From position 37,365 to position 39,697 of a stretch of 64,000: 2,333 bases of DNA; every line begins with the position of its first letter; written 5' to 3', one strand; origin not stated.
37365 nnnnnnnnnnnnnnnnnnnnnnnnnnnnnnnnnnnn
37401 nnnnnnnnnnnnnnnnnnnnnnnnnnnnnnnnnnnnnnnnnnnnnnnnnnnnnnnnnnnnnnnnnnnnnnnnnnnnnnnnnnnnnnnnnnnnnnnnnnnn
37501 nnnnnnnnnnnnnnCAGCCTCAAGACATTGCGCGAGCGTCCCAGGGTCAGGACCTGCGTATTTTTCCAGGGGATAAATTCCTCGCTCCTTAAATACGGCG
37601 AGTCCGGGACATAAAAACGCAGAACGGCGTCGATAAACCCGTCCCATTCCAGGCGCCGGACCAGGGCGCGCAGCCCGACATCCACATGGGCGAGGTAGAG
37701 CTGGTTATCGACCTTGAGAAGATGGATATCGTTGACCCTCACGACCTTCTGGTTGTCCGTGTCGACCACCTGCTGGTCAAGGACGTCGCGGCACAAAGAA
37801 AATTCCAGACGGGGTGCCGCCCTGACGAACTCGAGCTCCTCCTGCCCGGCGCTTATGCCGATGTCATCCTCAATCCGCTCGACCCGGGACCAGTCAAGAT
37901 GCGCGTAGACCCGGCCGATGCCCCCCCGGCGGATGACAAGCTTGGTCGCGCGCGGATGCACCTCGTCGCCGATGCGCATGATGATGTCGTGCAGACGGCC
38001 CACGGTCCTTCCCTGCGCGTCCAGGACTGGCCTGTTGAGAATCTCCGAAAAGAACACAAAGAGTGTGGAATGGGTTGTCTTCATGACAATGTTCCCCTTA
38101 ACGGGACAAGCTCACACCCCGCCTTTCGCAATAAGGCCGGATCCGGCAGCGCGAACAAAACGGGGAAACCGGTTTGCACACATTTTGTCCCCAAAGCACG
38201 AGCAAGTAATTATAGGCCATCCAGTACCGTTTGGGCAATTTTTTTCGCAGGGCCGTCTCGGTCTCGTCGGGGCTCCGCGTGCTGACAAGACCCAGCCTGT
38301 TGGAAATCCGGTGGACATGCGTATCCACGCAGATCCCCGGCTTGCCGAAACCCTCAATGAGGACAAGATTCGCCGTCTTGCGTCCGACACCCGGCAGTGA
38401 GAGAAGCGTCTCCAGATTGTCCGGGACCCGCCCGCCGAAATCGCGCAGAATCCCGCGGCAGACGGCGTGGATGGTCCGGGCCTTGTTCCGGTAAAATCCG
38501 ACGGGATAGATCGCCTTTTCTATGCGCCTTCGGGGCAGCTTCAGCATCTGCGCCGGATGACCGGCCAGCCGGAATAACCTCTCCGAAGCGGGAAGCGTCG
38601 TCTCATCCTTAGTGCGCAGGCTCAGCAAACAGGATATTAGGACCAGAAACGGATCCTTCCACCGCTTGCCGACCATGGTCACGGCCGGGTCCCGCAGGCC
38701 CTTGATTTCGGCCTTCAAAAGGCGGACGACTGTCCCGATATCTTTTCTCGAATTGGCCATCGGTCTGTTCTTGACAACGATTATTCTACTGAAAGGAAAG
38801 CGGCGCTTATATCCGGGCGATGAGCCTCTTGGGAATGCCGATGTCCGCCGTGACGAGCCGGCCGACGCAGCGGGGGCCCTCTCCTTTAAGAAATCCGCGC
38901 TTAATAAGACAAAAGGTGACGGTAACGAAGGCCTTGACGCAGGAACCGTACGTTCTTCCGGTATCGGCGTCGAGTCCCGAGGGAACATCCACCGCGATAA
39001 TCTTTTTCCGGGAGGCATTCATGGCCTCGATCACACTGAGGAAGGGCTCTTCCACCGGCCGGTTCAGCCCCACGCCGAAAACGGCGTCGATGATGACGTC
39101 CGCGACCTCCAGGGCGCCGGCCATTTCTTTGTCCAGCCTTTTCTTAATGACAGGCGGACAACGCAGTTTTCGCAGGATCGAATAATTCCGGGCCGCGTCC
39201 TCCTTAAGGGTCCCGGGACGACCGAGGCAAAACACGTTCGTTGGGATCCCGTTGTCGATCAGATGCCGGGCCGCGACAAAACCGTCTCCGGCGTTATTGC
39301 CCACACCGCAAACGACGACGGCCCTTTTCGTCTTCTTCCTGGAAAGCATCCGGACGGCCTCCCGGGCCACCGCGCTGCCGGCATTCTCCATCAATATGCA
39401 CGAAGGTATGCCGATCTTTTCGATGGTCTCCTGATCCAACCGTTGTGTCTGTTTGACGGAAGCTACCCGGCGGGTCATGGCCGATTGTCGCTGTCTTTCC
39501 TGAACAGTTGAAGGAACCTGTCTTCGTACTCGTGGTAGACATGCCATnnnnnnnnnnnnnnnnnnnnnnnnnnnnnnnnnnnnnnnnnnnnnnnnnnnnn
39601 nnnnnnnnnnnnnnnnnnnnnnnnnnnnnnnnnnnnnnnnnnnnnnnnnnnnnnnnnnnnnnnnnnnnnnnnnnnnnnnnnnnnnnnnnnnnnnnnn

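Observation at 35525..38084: Split MgtE: cytoplasmic PRC-barrel/MgtE_N/CBS regulatory protein without a pore, coupled to an NRAMP transporter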

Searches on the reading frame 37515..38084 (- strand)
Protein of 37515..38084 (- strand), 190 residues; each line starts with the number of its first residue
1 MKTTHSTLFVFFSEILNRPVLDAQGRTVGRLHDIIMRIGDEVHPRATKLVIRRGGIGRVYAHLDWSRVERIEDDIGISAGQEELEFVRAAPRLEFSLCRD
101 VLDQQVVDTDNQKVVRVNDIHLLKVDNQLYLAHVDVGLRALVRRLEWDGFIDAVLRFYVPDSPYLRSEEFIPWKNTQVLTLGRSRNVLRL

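Call 58: predict_structure(alignment_id=A3)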
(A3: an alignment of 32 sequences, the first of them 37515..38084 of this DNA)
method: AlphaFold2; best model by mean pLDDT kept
length: 190 residues; sequences in the alignment: 32
mean_pLDDT: 85.7   pTM: 0.78
mean pLDDT of the five models: 85.7, 81.6, 76.1, 75.6, 73.9
residues with pLDDT >= 90: 101; 70-90: 70; 50-70: 5; < 50: 14
segments of 3 or more residues with pLDDT < 50: 1-5, 182-190
pLDDT, mean of each block of 10 residues (from residue 1): 60 94 97 91 92 91 96 95 93 85 84 88 92 89 87 92 85 78 38
secondary structure, 60 per line:
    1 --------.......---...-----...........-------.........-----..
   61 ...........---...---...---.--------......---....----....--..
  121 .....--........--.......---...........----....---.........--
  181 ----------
elements in order: E9-11 H12-15 E19-21 E27-37 E45-53 E59-64 E68-71 E75-77 H97-101 E105-108 E113-116 E119-125 E128-135 H138-144 H148-158 H163-166 E170-172 E176-178

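Call 60: search_protein_representatives(protein=window:37515-38084:-)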
Query: 190 residues. Proteins with E-value up to 0.001 (for the whole library): 1237; up to 1e-10: 323; up to 1e-30: 15. The best 150 are listed.
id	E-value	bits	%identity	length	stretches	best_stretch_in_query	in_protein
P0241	2.1e-64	232.9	59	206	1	8-190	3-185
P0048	5.7e-54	198.8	55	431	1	8-190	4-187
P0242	2.3e-47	177.3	57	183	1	38-190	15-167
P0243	7.4e-43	162.6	45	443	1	6-179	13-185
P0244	5.1e-42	159.9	47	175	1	8-177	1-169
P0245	1.6e-40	155.0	43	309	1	4-182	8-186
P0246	3.0e-39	150.8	41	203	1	4-182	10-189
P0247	2.1e-38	148.1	42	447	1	2-182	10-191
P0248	2.1e-37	144.8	41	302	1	5-183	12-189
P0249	1.0e-36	142.6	56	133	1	20-145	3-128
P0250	3.0e-35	137.8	42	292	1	8-187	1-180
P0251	1.0e-34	136.0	43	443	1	8-183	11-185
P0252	7.8e-34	133.2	42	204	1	4-185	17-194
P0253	5.9e-32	127.1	37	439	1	6-189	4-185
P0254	5.6e-31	123.9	43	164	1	4-150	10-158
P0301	3.6e-19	85.4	38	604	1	10-174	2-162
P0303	7.9e-19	84.3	40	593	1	10-160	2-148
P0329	1.2e-16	77.1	38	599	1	10-150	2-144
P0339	5.8e-16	74.9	38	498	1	4-154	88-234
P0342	9.0e-16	74.3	36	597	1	10-177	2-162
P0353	3.9e-15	72.2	40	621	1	11-145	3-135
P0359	7.5e-15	71.3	33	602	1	10-181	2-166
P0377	2.1e-14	69.8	39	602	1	10-175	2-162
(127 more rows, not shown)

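Call 61: search_protein_families(library=pfam, proteins=[P0301, P0303, P0329, P0342, P0353, P0359, P0377, P0339, P0241, P0246], max_evalue=0.001)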
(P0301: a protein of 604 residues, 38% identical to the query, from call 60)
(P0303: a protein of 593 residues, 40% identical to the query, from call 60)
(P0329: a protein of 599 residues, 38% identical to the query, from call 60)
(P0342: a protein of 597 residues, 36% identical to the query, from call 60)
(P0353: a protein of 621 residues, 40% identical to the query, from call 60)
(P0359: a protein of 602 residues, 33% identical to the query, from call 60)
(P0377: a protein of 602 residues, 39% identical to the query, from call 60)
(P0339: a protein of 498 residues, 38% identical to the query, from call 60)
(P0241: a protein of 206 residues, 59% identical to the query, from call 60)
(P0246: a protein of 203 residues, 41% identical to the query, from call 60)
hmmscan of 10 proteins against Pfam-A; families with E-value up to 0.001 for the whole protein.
P0301 (604 aa): 5 families
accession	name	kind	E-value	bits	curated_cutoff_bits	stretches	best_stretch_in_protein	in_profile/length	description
PF03448.22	MgtE_N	-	2e-25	89.7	25.9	1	187-287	1-101/102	MgtE intracellular N domain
PF00571.33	CBS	-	9.6e-21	74.3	24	2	354-409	1-56/57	CBS domain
PF01769.21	MgtE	-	1.5e-15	58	27.6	1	475-595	1-125/125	Divalent cation transporter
PF05239.21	PRC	-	8e-07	29.4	21.2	0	2-32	4-34/78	PRC-barrel domain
PF14841.11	FliG_M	-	0.00094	19.8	25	0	244-268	20-44/76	FliG middle domain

P0303 (593 aa): 5 families
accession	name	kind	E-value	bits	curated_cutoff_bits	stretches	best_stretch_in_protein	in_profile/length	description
PF03448.22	MgtE_N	-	3.3e-23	82.6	25.9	1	180-279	2-101/102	MgtE intracellular N domain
PF01769.21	MgtE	-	1.1e-21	77.9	27.6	1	466-586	2-124/125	Divalent cation transporter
PF00571.33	CBS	-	1.2e-21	77.2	24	2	346-401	1-56/57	CBS domain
PF05239.21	PRC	-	1.9e-07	31.4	21.2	0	3-55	5-58/78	PRC-barrel domain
PF14841.11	FliG_M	-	0.00022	21.8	25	0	236-259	20-43/76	FliG middle domain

P0329 (599 aa): 5 families
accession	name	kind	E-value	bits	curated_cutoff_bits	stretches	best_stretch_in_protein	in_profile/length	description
PF03448.22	MgtE_N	-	1.7e-27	96.3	25.9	1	184-285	1-102/102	MgtE intracellular N domain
PF00571.33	CBS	-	6.1e-19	68.5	24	2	352-406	2-56/57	CBS domain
PF01769.21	MgtE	-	5.6e-12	46.5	27.6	1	472-590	1-125/125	Divalent cation transporter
PF05239.21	PRC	-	4e-11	43.2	21.2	1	1-77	3-76/78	PRC-barrel domain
PF14841.11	FliG_M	-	0.00085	19.9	25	0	185-219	12-46/76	FliG middle domain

P0342 (597 aa): 5 families
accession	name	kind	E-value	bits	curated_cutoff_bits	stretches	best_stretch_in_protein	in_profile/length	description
PF03448.22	MgtE_N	-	9.6e-23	81.1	25.9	1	183-283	2-102/102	MgtE intracellular N domain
PF00571.33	CBS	-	3.1e-19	69.5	24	2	350-403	2-55/57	CBS domain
PF01769.21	MgtE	-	2.3e-16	60.6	27.6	1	469-590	1-124/125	Divalent cation transporter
PF05239.21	PRC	-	2.6e-10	40.6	21.2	1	2-64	4-66/78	PRC-barrel domain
PF14841.11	FliG_M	-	0.0007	20.2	25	0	238-264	19-45/76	FliG middle domain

P0353 (621 aa): 3 families
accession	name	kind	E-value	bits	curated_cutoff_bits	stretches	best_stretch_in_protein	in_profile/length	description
PF03448.22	MgtE_N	-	4.8e-26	91.7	25.9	1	186-286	1-101/102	MgtE intracellular N domain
PF00571.33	CBS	-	3e-22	79.1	24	2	353-408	1-56/57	CBS domain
PF05239.21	PRC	-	2.6e-12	47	21.2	1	1-55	3-58/78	PRC-barrel domain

P0359 (602 aa): 4 families
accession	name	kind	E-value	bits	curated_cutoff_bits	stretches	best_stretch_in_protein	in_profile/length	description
PF03448.22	MgtE_N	-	1.7e-27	96.4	25.9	1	183-283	1-101/102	MgtE intracellular N domain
PF00571.33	CBS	-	9e-21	74.4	24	2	350-404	1-55/57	CBS domain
PF05239.21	PRC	-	6.7e-07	29.7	21.2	0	2-36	4-38/78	PRC-barrel domain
PF14841.11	FliG_M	-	9.3e-06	26.2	25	0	184-219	12-47/76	FliG middle domain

P0377 (602 aa): 4 families
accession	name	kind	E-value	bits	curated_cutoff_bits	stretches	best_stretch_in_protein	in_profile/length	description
PF03448.22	MgtE_N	-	3.2e-25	89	25.9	1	185-286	1-102/102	MgtE intracellular N domain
PF00571.33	CBS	-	3.5e-21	75.7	24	2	352-407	1-56/57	CBS domain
PF01769.21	MgtE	-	2.1e-06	28.5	27.6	1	469-566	1-99/125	Divalent cation transporter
PF14841.11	FliG_M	-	0.00011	22.8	25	0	242-267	20-45/76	FliG middle domain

P0339 (498 aa): 4 families
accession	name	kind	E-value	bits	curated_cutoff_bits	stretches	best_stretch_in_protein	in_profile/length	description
PF03448.22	MgtE_N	-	1.4e-30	106.3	25.9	2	270-371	1-102/102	MgtE intracellular N domain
PF00571.33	CBS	-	4.3e-20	72.2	24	2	438-490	2-54/57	CBS domain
PF14841.11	FliG_M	-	6.3e-09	36.4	25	0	290-318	19-47/76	FliG middle domain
PF05239.21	PRC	-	2.7e-07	30.9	21.2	0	92-156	2-70/78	PRC-barrel domain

P0241 (206 aa): 1 family
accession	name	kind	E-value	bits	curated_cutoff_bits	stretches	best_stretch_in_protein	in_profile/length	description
PF05239.21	PRC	-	5.9e-08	33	21.2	0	5-29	4-28/78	PRC-barrel domain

P0246 (203 aa): 1 family
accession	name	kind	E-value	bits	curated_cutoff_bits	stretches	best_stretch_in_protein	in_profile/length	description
PF05239.21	PRC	-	6.5e-07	29.7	21.2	1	16-84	4-72/78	PRC-barrel domain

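Call 67: list_cluster_members(proteins=[P0329, P0301, P0342, P0241, P0001])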
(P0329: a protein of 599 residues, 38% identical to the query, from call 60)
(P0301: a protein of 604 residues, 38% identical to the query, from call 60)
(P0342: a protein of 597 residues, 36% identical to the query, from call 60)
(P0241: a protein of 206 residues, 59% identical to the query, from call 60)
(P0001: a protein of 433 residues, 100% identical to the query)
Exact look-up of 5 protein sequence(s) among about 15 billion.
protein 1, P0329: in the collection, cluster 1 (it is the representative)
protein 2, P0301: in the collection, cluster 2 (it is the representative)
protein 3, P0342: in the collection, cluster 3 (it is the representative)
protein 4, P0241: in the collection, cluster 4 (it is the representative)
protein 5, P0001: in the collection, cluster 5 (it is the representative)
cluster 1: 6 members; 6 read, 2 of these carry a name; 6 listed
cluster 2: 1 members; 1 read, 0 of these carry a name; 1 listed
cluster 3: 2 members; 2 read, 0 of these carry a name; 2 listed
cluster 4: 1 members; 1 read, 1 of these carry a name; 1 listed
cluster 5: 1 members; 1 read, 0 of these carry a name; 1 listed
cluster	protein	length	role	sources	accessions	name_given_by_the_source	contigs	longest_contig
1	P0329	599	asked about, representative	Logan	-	-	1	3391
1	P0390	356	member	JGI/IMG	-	magnesium transporter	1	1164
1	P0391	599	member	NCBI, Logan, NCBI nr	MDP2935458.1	MAG: magnesium transporter [Dehalococcoidia bacterium] | magnesium transporter [Dehalococcoidia bacterium]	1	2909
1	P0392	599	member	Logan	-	-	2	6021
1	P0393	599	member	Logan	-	-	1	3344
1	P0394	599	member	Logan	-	-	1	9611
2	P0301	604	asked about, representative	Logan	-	-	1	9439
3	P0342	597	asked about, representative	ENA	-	-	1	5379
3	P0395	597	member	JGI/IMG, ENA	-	-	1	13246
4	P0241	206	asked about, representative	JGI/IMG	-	sporulation protein YlmC with PRC-barrel domain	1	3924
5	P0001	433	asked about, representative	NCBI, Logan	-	-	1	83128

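Call 68: find_encoding_contigs(protein=P0241, flank=4000, max_places=2)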
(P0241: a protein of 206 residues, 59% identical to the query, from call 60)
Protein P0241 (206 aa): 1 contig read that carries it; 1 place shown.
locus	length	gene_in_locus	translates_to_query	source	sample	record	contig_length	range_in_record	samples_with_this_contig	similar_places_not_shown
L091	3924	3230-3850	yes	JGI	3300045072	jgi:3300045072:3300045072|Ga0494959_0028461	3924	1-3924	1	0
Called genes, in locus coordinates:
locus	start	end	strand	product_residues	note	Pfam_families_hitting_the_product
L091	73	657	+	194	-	PF00515:TPR_1 (faint), PF07719:TPR_2 (faint), PF13428:TPR_14 (faint), PF13432:TPR_16 (faint), PF13431:TPR_17 (faint)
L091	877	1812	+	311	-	PF00350:Dynamin_N (faint), PF01926:MMR_HSR1, PF02421:FeoB_N, PF20720:nSTAND3 (faint), PF00009:GTP_EFTU, PF07650:KH_2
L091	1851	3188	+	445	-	PF03853:YjeF_N, PF00730:HhH-GPD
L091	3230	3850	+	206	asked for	PF05239:PRC (faint)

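Call 69: find_encoding_contigs(protein=P0329, flank=4000, max_places=3)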
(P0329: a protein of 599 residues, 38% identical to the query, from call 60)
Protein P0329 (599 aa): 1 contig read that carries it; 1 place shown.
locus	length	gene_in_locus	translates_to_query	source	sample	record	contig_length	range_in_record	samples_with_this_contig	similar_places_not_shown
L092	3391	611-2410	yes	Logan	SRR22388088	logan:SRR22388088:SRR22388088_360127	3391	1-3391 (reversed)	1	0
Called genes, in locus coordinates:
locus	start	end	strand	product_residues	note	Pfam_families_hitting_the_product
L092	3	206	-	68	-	?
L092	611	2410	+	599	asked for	PF05239:PRC (weak), PF03448:MgtE_N, PF00571:CBS, PF01769:MgtE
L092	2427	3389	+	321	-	?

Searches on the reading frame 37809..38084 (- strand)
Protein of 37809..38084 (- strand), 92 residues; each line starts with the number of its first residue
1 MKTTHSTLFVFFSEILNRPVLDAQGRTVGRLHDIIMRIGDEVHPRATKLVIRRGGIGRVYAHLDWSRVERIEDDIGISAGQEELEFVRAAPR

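Call 39: search_protein_families(library=pfam, proteins=[window:37809-38084:-], max_evalue=10)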
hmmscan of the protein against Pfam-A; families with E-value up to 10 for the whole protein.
seq(92 aa): 1 family
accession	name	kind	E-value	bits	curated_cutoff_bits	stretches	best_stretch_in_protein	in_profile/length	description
PF05239.21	PRC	-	0.00035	21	21.2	1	10-79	4-73/78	PRC-barrel domain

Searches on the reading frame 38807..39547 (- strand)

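Call 3: search_protein_families(library=pfam, proteins=[window:38807-39547:-], max_evalue=0.01)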
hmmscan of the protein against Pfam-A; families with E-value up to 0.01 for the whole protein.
window:38807-39547:- (246 aa): 1 family
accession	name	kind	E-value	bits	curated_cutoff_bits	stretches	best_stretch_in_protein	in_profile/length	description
PF03853.21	YjeF_N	-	4e-47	160.8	24.9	1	50-218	2-169/169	YjeF-related protein N-terminus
